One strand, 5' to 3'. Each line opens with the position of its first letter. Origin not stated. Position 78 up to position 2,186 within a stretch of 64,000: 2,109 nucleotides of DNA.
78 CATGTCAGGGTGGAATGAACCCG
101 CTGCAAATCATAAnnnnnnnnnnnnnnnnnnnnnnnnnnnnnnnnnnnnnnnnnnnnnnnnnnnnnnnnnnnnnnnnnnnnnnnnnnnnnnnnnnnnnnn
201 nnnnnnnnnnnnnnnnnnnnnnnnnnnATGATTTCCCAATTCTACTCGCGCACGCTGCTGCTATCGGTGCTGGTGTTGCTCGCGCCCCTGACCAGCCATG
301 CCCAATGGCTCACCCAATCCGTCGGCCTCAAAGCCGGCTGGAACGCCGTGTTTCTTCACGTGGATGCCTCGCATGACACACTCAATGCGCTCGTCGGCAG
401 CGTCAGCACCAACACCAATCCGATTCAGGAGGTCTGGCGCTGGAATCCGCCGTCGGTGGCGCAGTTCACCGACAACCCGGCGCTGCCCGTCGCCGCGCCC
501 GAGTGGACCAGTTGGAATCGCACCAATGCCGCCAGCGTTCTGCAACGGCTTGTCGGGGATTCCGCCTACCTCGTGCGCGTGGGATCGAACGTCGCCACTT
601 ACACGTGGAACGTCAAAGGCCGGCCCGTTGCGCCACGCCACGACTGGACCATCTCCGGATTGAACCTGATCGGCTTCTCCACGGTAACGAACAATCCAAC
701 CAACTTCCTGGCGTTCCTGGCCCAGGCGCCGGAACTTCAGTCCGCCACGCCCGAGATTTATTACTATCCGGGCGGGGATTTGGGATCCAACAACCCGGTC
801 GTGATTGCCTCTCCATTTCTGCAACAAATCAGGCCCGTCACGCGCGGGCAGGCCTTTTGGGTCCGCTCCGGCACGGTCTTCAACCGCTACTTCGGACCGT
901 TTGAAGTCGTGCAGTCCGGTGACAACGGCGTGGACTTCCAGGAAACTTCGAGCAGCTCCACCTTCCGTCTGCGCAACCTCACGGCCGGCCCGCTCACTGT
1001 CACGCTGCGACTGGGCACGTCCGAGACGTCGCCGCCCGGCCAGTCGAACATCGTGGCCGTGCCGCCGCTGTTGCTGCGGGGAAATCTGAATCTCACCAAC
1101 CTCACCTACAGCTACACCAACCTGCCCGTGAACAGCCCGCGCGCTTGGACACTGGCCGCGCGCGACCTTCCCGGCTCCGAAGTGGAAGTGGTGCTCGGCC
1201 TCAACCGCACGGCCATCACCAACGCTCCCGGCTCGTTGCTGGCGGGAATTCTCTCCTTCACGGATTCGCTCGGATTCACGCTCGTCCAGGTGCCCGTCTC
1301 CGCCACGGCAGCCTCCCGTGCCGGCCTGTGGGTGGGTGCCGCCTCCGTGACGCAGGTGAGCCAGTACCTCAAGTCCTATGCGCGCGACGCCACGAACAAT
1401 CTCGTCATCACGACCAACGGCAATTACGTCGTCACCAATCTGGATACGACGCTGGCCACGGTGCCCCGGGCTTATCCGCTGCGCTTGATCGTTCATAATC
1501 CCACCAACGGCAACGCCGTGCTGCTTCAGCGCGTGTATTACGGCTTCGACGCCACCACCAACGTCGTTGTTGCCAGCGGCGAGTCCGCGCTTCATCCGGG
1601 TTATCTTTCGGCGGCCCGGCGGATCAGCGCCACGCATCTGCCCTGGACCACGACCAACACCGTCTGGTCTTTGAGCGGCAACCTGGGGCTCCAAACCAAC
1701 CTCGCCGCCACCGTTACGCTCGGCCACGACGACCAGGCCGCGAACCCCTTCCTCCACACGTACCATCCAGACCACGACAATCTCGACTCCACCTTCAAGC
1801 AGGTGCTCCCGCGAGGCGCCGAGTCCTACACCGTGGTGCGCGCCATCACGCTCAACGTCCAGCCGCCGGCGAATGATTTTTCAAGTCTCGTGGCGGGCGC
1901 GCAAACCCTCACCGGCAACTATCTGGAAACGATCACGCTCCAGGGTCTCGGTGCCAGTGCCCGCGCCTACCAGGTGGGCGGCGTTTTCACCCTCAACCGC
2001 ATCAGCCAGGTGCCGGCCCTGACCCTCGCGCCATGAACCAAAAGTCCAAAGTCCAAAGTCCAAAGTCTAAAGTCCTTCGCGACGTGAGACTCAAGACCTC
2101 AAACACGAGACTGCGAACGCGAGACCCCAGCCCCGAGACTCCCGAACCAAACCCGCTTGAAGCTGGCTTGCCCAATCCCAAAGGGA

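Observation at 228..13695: Five-gene co-directional cluster of secreted or anchored proteins of unknown function around the giant gene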

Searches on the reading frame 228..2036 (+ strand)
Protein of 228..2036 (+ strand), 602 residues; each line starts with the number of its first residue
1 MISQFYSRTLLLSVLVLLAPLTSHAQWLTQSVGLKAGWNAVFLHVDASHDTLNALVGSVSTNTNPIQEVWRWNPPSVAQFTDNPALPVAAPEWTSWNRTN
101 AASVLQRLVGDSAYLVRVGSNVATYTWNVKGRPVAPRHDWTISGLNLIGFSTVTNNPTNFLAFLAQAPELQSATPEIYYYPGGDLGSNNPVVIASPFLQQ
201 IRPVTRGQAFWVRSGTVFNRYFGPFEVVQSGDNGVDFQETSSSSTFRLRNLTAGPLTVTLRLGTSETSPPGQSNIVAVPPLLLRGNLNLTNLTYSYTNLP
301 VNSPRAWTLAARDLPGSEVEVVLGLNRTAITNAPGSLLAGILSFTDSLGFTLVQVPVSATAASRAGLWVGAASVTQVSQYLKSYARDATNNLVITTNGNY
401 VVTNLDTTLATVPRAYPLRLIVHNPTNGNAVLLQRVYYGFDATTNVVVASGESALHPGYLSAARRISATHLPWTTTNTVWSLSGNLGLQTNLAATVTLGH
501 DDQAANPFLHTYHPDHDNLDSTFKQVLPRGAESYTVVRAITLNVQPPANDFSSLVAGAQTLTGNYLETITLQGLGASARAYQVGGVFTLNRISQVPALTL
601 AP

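Call 8: search_protein_families(library=pfam, proteins=[window:228-2036:+], max_evalue=0.1)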
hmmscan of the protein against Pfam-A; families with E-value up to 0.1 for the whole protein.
window:228-2036:+ (602 aa): 0 families

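Call 9: search_protein_families(library=ncbifam, proteins=[window:228-2036:+], max_evalue=0.1)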
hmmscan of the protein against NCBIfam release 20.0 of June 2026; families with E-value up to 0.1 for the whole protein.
window:228-2036:+ (602 aa): 0 families

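Call 11: search_protein_families(library=phrogs, proteins=[window:228-2036:+], max_evalue=0.1)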
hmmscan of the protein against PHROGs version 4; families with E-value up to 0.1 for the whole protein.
window:228-2036:+ (602 aa): 0 families

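Call 12: search_protein_families(library=padloc, proteins=[window:228-2036:+], max_evalue=0.1)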
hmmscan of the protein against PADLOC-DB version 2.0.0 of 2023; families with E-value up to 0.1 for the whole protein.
window:228-2036:+ (602 aa): 0 families

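Call 25: list_cluster_members(proteins=[window:228-2036:+, window:2529-4013:+, window:4055-12151:+, window:12163-13038:+, window:13048-13695:+])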
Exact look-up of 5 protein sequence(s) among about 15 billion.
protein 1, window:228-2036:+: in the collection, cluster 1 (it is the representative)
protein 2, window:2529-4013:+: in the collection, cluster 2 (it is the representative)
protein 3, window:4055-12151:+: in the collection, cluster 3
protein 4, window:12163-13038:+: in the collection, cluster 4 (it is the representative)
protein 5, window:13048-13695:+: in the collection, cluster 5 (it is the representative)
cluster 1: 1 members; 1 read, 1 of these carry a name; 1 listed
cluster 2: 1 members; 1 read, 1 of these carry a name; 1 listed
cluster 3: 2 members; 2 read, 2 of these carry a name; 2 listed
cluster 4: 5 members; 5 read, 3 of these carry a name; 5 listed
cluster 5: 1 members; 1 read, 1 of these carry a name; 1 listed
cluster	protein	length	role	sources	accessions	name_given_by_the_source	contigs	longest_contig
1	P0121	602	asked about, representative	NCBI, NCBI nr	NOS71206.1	MAG: hypothetical protein HOP33_14900 [Verrucomicrobia bacterium] | hypothetical protein [Verrucomicrobiota bacterium]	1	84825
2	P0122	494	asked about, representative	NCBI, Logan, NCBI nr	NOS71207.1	MAG: hypothetical protein HOP33_14905 [Verrucomicrobia bacterium] | hypothetical protein [Verrucomicrobiota bacterium]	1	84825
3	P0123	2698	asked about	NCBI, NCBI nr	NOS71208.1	MAG: hypothetical protein HOP33_14910 [Verrucomicrobia bacterium] | hypothetical protein [Verrucomicrobiota bacterium]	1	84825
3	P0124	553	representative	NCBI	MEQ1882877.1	MAG: hypothetical protein ABL878_18125, partial [Burkholderiales bacterium]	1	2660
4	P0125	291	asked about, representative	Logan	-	-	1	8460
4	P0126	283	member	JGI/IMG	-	hypothetical protein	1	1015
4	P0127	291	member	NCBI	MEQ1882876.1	MAG: hypothetical protein ABL878_18120 [Burkholderiales bacterium]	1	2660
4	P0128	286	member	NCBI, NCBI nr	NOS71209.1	MAG: hypothetical protein HOP33_14915 [Verrucomicrobia bacterium] | hypothetical protein [Verrucomicrobiota bacterium]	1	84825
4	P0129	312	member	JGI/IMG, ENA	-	-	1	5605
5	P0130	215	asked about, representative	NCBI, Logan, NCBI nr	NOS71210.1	MAG: toxin-antitoxin system YwqK family antitoxin [Verrucomicrobia bacterium] | toxin-antitoxin system YwqK family antitoxin [Verrucomicrobiota bacterium]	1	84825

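Call 26: find_encoding_contigs(protein=window:228-2036:+, flank=10000, max_places=3)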
Protein window:228-2036:+ (602 aa): no gene with exactly this product is on record in the collection.

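Call 75: search_solved_structures(query=A4, max_evalue=10, show_alignments=1)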
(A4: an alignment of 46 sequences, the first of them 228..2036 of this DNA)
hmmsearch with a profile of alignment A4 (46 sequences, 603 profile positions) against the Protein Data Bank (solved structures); distinct sequences matched with E-value up to 10: 1.
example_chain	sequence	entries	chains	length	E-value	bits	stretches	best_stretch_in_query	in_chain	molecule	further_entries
1ww1_A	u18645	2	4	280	0.25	12.7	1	185-245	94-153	tRNase Z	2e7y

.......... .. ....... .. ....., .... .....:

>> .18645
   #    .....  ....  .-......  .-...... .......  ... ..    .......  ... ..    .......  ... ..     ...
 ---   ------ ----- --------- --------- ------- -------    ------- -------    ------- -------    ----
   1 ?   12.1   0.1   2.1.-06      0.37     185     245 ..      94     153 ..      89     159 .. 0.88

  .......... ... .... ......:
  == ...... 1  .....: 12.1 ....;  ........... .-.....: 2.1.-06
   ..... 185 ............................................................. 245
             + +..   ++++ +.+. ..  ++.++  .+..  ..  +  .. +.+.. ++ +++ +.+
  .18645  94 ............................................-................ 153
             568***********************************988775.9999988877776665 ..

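Call 77: find_homologous_proteins(query=A4)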
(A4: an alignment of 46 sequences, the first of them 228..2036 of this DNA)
Query A4 (46 sequences) (602 aa, profile of the alignment): 1187 proteins with E <= 0.001 among 8000 candidates; the best 120 are listed.
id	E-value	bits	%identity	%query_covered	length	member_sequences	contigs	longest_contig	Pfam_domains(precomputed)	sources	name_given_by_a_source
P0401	2.6e-286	969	59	98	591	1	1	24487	-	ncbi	-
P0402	5.6e-286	968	57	97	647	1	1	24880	-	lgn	-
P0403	3.3e-285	965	53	100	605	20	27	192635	-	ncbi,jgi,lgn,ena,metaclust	jgi:hypothetical protein|metaclust:\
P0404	5.1e-284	961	59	100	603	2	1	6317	-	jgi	jgi:hypothetical protein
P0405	7.7e-283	957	53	98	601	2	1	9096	-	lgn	-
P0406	9.5e-283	957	61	98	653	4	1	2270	-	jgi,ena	-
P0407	1.1e-282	957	56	98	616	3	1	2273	-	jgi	-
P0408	1.2e-282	957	52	96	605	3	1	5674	-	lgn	-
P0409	2.4e-282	956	58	100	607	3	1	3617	-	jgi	-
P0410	2.7e-282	956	57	95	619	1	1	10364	-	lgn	-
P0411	2.9e-282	955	54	99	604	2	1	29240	-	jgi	jgi:hypothetical protein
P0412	4.8e-282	955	54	98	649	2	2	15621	-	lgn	-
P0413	8.7e-282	954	54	98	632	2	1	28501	-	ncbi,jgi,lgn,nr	ncbi:MAG: hypothetical protein FJ387_13585 [Verrucomicrobia bacterium]|nr:hypothetical protein [Verr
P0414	1.7e-281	953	57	99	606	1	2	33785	-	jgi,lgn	jgi:hypothetical protein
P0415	2.1e-281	953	57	99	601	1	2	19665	-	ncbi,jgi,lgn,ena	-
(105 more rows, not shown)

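Call 86: predict_structure(alignment_id=A6)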
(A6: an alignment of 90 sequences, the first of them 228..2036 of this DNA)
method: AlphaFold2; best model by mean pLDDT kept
length: 602 residues; sequences in the alignment: 90
mean_pLDDT: 87.5   pTM: 0.83
mean pLDDT of the five models: 87.5, 87.4, 87.0, 84.0, 83.9
residues with pLDDT >= 90: 367; 70-90: 165; 50-70: 52; < 50: 18
segments of 3 or more residues with pLDDT < 50: 19-23, 508-518
pLDDT, mean of each block of 10 residues (from residue 1): 69 69 74 97 95 85 90 73 76 90 92 95 95 84 81 88 83 84 93 84 92 76 89 89 96 96 96 94 97 97 98 96 97 95 96 96 96 89 84 85 80 93 96 97 96 96 94 86 92 89 54 48 59 78 96 94 94 67 94 95 79
secondary structure, 60 per line:
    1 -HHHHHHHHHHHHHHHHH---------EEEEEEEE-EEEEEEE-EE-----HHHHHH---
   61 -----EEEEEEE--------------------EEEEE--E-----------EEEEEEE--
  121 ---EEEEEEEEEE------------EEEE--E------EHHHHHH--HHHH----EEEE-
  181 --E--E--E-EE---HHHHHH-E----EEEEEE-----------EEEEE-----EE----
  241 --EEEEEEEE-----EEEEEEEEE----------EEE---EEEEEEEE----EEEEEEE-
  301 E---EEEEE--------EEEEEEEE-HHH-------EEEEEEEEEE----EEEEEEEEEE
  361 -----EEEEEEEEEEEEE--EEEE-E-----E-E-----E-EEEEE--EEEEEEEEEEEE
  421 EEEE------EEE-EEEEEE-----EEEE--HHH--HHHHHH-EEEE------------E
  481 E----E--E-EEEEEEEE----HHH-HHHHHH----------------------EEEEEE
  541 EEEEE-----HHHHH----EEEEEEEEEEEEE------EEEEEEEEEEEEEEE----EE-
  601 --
elements in order: H2-18 E28-35 E37-43 H52-57 E66-72 E93-97 E112-118 E124-133 E146-149 H160-165 H168-171 E176-179 H196-201 E208-213 E225-229 E243-250 E256-264 E275-277 E281-288 E293-299 E305-309 E318-325 E337-346 E351-360 E366-378 E381-384 E402-406 E409-424 E431-433 E435-440 E446-449 H457-462 E464-467 E491-498 H507-512 E535-545 H551-555 E560-572 E579-593

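Call 88: fold_search(model_id=the predicted structure, library=pdb)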
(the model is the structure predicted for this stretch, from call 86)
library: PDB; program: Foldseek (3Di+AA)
matches with E <= 10: 1178; with E <= 0.001: 36
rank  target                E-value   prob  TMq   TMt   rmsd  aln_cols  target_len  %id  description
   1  7p4l_C                3.4e-05  0.66  0.10  0.12  31.4       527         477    8  Crystal structure of the trimeric ectodomain of archaeal Fusexin1 (Fsx1) (released 2022-07-13)
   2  7ad6_B                5.4e-05  0.21  0.08  0.08  32.5       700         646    8  Crystal structure of human complement C5 in complex with the K92 bovine knob domain peptide. (released 2021-03-10)
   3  8bty_A                5.7e-05  0.87  0.15  0.11  25.1       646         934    9  Structure of the active form of ScpB, the C5a-peptidase from Streptococcus agalactiae. (released 2023-11-15)
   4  7n8o_O                6.0e-05  1.00  0.16  0.33  14.1       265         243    9  High-resolution structure of photosystem II from the mesophilic cyanobacterium, Synechocystis sp. PCC 6803 (released 2021-12-29)
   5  8iwh_O                1.3e-04  1.00  0.15  0.32  15.8       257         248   10  Structure and characteristics of a photosystem II supercomplex containing monomeric LHCX and dimeric FCPII antennae fr (released 2023-10-25)
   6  7p4l_B                1.3e-04  0.60  0.11  0.13  31.1       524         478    7  Crystal structure of the trimeric ectodomain of archaeal Fusexin1 (Fsx1) (released 2022-07-13)
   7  7ad7_B                1.4e-04  0.14  0.08  0.08  30.1       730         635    9  Crystal structure of human complement C5 in complex with the K8 bovine knob domain peptide. (released 2021-03-10)
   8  1xf1_A                1.5e-04  0.96  0.15  0.10  23.0       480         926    8  Structure of C5a peptidase- a key virulence factor from Streptococcus (released 2005-11-22)
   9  6nps_B                1.8e-04  0.96  0.14  0.09  18.6       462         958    8  Crystal structure of GH115 enzyme AxyAgu115A from Amphibacillus xylanus (released 2020-07-15)
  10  9ijj_O                1.8e-04  0.47  0.15  0.08  44.0       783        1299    9  In situ structure of the central apparatus in mouse sperm axoneme. (released 2025-06-04)
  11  7p4l_A                2.3e-04  0.44  0.10  0.12  31.4       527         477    7  Crystal structure of the trimeric ectodomain of archaeal Fusexin1 (Fsx1) (released 2022-07-13)
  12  9phw_O                2.4e-04  1.00  0.16  0.33  15.8       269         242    6  Structure of the D1-Val185Asn mutated photosystem II complex with slow O-O bond formation reveals changes in the Cl1 w (released 2025-10-22)
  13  9hd7_O                2.4e-04  1.00  0.15  0.33  15.6       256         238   10  Cryo-EM structure of photosystem II C2S2M2L2 supercomplex from the green alga Chlorella ohadii (released 2025-11-12)
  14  6nps_A                2.6e-04  0.94  0.14  0.09  19.1       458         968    8  Crystal structure of GH115 enzyme AxyAgu115A from Amphibacillus xylanus (released 2020-07-15)
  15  8xr6_O                2.8e-04  1.00  0.16  0.32  15.5       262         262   11  Cryo-EM structure of cryptophyte photosystem II (released 2024-06-19)
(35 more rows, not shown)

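Call 90: fold_search(model_id=the predicted structure, library=viral)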
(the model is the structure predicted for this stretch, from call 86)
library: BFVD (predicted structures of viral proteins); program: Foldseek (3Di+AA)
matches with E <= 10: 1018; with E <= 0.001: 11
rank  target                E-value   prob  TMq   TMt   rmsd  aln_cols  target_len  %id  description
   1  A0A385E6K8            4.1e-05  0.82  0.12  0.18  25.4       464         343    8  (no name in the UniProt tables at hand)
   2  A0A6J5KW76            5.3e-05  1.00  0.16  0.13  18.6       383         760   12  Glycoside hydrolase, family 5 [uncultured Caudovirales phage]
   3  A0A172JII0            7.2e-05  0.16  0.09  0.07  35.1       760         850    9  Uncharacterized protein [Bacillus phage AR9]
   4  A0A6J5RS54            1.6e-04  0.23  0.11  0.06  35.6       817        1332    8  Dockerin domain-containing protein [uncultured Caudovirales phage]
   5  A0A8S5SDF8            2.8e-04  0.54  0.15  0.08  25.0       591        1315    9  Uncharacterized protein [Siphoviridae sp. ctnpt50]
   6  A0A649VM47            2.8e-04  0.14  0.09  0.08  28.2       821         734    9  Minor tail protein [Arthrobacter phage Mufasa8]
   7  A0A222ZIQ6            3.1e-04  0.20  0.11  0.10  25.0       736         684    9  Minor tail protein [Arthrobacter phage Wheelbite]
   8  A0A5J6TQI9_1          3.2e-04  0.23  0.09  0.08  30.3       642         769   10  (no name in the UniProt tables at hand)
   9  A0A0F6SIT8            5.1e-04  0.72  0.13  0.18  23.1       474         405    8  (no name in the UniProt tables at hand)
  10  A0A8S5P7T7            5.1e-04  0.28  0.12  0.10  31.0       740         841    8  FN3 [Siphoviridae sp. ctmYS12]
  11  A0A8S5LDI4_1          8.6e-04  0.18  0.11  0.08  25.3       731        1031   10  Leucine-rich repeat protein [Siphoviridae sp. ctCCX1]
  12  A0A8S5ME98            1.1e-03  0.14  0.11  0.07  30.0       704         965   10  F5/8 type C domain [Siphoviridae sp. ctYh54]
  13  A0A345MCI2            1.7e-03  0.06  0.06  0.05  36.9       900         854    7  Minor tail protein [Gordonia phage Teatealatte]
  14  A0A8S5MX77            1.9e-03  0.08  0.09  0.09  31.7       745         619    8  Interleukin-6 receptor subunit beta Receptor, Fibronectin Type III [Siphoviridae sp. ct91l7]
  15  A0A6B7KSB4            2.6e-03  0.51  0.14  0.16  28.8       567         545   10  (no name in the UniProt tables at hand)
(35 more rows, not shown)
